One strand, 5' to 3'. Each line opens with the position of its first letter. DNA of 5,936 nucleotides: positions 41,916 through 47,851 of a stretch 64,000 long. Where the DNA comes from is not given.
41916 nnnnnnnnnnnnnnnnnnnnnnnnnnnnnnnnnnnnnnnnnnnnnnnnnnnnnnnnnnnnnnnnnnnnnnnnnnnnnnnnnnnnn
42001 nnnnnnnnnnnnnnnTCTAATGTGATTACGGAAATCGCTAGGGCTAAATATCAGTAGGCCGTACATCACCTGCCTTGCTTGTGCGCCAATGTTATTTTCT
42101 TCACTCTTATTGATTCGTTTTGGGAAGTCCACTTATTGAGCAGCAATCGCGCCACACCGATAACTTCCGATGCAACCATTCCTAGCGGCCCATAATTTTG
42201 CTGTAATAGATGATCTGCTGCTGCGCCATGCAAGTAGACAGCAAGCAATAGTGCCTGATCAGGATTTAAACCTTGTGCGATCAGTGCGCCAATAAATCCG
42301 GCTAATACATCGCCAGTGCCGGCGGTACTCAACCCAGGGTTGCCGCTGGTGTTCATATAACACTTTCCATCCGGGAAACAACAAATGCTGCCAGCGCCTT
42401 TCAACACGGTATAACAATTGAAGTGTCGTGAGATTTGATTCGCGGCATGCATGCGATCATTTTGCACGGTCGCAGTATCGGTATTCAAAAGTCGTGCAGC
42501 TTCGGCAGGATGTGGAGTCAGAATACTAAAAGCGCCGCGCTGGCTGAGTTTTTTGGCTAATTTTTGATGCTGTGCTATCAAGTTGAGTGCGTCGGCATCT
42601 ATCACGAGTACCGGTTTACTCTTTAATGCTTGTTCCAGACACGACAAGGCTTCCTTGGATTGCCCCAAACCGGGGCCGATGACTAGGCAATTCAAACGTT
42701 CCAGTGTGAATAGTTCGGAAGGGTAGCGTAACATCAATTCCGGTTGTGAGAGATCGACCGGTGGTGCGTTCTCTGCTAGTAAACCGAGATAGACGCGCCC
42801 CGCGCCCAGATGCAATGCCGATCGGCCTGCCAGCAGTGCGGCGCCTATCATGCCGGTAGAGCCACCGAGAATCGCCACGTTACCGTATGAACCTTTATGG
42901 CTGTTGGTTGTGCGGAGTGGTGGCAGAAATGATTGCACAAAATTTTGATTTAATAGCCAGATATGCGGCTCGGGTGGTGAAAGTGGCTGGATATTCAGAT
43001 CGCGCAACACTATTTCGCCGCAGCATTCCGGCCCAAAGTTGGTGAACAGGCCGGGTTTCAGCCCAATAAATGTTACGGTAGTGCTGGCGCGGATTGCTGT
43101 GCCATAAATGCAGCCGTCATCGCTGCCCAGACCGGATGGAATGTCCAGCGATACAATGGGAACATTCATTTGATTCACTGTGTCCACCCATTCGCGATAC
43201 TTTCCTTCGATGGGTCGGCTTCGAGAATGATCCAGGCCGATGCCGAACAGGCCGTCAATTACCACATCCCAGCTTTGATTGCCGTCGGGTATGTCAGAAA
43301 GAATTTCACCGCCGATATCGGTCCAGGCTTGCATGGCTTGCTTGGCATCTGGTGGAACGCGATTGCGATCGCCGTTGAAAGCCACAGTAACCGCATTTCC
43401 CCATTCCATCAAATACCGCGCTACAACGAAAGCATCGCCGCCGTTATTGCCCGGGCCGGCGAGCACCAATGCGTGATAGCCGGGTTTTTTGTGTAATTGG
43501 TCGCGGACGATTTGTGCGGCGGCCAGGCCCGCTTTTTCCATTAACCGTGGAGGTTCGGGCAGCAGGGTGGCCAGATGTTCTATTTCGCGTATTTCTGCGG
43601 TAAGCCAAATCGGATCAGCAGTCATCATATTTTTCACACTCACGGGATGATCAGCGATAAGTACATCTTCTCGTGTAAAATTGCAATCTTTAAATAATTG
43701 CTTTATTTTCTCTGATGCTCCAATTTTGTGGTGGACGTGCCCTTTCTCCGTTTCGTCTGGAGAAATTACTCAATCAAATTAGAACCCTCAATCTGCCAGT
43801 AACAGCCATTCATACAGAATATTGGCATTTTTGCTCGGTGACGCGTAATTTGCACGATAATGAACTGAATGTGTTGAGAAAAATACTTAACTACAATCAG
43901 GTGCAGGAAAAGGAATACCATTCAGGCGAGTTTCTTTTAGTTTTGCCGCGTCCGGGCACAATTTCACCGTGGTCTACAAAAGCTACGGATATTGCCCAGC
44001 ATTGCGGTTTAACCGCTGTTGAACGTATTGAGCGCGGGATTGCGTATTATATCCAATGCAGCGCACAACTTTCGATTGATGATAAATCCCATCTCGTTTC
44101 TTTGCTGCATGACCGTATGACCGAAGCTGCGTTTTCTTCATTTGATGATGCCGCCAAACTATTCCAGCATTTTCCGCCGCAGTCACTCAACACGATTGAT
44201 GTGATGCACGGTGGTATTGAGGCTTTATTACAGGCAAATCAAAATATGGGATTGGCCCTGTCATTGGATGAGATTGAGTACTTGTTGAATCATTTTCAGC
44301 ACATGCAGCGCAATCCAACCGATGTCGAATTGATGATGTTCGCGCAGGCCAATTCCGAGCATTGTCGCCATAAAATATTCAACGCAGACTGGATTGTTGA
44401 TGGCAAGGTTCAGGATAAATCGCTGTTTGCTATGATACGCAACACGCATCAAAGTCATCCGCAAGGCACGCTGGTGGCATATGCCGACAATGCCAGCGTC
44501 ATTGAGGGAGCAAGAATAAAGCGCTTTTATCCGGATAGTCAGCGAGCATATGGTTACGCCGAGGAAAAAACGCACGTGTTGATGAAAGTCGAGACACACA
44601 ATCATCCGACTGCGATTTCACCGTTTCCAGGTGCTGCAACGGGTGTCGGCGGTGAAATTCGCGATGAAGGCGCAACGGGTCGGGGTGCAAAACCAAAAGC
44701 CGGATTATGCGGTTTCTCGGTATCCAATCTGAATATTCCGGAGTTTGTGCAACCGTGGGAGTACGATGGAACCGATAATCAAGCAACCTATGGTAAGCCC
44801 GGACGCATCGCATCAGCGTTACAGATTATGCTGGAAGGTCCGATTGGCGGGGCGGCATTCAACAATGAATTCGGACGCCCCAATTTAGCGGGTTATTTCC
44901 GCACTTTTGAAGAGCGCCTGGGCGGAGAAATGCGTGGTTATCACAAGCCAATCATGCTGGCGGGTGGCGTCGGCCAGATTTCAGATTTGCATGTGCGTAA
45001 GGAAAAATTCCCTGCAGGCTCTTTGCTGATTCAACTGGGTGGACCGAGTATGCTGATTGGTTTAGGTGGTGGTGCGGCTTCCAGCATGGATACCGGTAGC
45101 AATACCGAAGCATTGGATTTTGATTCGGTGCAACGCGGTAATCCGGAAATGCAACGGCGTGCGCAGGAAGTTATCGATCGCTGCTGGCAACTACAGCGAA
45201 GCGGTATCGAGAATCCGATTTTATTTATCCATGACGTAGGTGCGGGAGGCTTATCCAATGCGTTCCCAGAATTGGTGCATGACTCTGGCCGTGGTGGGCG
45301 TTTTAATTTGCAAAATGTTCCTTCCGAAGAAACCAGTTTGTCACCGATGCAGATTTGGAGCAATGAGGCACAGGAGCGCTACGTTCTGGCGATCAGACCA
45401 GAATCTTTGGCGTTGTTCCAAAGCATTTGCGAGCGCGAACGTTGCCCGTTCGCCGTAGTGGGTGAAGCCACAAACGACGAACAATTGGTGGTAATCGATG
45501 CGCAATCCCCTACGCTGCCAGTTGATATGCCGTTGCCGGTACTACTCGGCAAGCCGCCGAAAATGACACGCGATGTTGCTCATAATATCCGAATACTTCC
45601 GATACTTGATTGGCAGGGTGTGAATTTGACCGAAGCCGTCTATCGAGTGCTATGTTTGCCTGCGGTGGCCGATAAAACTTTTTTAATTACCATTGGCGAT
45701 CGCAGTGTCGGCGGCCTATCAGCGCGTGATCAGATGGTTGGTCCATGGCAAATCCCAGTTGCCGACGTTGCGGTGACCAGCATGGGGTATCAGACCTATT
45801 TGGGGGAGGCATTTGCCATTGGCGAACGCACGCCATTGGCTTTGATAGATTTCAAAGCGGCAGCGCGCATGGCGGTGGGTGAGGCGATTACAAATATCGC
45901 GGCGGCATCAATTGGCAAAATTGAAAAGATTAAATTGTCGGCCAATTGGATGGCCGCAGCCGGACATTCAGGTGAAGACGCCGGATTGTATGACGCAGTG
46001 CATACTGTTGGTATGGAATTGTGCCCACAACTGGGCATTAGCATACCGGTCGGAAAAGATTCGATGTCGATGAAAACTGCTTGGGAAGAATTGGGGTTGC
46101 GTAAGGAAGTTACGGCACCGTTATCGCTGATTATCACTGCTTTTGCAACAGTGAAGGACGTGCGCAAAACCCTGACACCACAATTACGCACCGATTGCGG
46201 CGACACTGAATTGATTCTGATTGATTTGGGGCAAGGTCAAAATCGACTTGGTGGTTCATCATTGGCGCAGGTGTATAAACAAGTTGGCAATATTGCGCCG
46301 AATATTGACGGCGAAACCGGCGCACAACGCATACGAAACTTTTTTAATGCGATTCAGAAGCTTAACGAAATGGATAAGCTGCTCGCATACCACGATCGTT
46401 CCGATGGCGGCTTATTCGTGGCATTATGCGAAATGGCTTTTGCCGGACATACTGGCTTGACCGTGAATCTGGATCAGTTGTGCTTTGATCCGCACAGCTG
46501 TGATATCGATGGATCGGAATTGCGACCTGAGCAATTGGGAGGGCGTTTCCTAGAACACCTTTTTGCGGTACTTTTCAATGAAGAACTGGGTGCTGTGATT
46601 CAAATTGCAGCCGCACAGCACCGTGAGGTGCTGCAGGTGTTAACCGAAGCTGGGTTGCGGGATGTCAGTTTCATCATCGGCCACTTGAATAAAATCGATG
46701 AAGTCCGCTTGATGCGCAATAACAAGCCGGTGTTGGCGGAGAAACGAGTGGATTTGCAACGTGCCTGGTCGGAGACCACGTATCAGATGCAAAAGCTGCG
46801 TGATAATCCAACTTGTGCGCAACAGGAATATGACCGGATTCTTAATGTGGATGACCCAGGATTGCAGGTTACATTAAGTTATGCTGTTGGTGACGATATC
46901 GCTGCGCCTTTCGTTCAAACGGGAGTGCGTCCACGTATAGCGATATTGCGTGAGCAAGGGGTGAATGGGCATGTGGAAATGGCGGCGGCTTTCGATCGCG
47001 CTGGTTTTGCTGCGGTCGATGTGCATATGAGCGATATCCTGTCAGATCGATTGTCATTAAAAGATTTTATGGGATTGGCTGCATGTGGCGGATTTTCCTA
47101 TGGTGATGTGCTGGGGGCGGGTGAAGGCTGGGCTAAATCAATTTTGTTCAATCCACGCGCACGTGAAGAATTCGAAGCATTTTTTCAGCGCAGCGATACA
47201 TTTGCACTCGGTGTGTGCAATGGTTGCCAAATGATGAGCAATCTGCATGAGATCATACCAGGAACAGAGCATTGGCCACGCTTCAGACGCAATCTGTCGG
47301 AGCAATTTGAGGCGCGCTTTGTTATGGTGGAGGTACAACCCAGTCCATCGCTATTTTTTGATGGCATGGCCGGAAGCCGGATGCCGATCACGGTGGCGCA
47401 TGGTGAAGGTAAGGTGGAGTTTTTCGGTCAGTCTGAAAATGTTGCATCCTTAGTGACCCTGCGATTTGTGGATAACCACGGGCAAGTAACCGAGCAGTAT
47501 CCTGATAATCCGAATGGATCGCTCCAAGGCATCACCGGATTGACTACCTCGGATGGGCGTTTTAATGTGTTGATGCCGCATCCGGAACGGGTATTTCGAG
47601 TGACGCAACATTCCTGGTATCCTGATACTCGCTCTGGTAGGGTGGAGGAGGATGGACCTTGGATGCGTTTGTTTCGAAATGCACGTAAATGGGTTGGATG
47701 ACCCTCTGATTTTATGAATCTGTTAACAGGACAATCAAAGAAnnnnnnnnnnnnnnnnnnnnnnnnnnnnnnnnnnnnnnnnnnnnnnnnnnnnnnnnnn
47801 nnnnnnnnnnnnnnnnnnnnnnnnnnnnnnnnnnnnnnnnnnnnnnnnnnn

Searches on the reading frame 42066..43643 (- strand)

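Call 33: search_protein_families(library=pfam, proteins=[window:42066-43643:-], max_evalue=0.00001)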
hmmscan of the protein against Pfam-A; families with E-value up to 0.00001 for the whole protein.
window:42066-43643:- (525 aa): 3 families
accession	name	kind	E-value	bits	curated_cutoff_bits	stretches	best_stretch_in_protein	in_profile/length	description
PF01256.23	Carb_kinase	-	1.2e-54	185.8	27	1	256-492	1-234/242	NAD(P)H-hydrate dehydratase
PF03853.21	YjeF_N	-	8.8e-42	143.4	24.9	1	33-198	3-169/169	YjeF-related protein N-terminus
PF08543.17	Phos_pyr_kin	-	8.3e-07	29.1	27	1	344-477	93-234/246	Phosphomethylpyrimidine kinase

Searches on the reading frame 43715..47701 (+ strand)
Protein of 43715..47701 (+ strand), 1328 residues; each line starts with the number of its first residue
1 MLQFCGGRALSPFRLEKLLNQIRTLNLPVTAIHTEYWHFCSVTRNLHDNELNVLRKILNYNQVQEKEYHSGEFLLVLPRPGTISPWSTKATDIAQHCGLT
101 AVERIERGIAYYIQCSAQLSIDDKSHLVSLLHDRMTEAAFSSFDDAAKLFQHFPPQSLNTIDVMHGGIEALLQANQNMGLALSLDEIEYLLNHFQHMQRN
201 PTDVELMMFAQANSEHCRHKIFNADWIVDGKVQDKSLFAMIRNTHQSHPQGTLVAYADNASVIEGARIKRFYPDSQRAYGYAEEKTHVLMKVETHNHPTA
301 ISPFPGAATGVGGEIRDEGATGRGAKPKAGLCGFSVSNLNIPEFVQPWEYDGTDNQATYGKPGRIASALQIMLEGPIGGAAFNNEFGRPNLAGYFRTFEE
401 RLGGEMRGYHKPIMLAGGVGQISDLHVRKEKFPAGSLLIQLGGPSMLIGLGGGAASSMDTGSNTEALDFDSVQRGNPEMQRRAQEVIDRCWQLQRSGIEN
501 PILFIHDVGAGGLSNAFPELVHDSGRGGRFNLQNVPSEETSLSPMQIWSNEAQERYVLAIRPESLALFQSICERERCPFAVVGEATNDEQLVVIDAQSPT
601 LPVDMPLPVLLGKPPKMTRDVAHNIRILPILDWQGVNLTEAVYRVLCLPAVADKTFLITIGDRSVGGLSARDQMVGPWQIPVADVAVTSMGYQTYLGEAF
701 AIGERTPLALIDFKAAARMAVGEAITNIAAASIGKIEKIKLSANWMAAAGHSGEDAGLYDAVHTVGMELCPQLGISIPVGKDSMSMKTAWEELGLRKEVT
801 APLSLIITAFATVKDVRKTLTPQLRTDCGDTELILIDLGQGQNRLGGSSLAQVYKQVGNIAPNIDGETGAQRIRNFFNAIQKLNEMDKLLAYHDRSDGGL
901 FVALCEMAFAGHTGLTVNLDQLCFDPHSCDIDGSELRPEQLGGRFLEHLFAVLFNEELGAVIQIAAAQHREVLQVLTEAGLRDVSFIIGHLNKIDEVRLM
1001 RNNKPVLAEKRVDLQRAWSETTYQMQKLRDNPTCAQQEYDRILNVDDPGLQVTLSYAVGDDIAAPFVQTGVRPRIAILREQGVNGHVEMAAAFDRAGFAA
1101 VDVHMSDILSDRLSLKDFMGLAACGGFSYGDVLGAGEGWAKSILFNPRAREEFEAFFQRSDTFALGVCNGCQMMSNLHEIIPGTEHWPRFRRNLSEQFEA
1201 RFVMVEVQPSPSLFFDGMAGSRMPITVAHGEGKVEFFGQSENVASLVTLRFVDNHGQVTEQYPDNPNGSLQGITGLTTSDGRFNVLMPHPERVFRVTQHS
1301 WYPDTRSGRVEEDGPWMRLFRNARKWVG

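Call 33: search_protein_families(library=pfam, proteins=[window:43715-47701:+], max_evalue=0.00001)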
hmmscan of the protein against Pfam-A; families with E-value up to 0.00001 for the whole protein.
window:43715-47701:+ (1328 aa): 5 families
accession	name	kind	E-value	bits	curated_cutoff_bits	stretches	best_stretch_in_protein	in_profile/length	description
PF13507.12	GATase_5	-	6e-106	353.7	27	1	1072-1327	1-260/260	CobB/CobQ-like glutamine amidotransferase domain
PF22689.1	FGAR-AT_PurM_N-like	-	9.6e-82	272.9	27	1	653-811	1-159/160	FGAR-AT PurM_N-like domain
PF02769.27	AIRS_C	-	2.3e-42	145.2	23.1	2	434-594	2-154/156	AIR synthase related protein, C-terminal domain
PF18076.6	FGAR-AT_N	-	7e-40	136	26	1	35-150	1-115/115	Formylglycinamide ribonucleotide amidotransferase N-terminal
PF18072.6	FGAR-AT_linker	-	2.8e-23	82.6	26.6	1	172-220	2-50/50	Formylglycinamide ribonucleotide amidotransferase linker domain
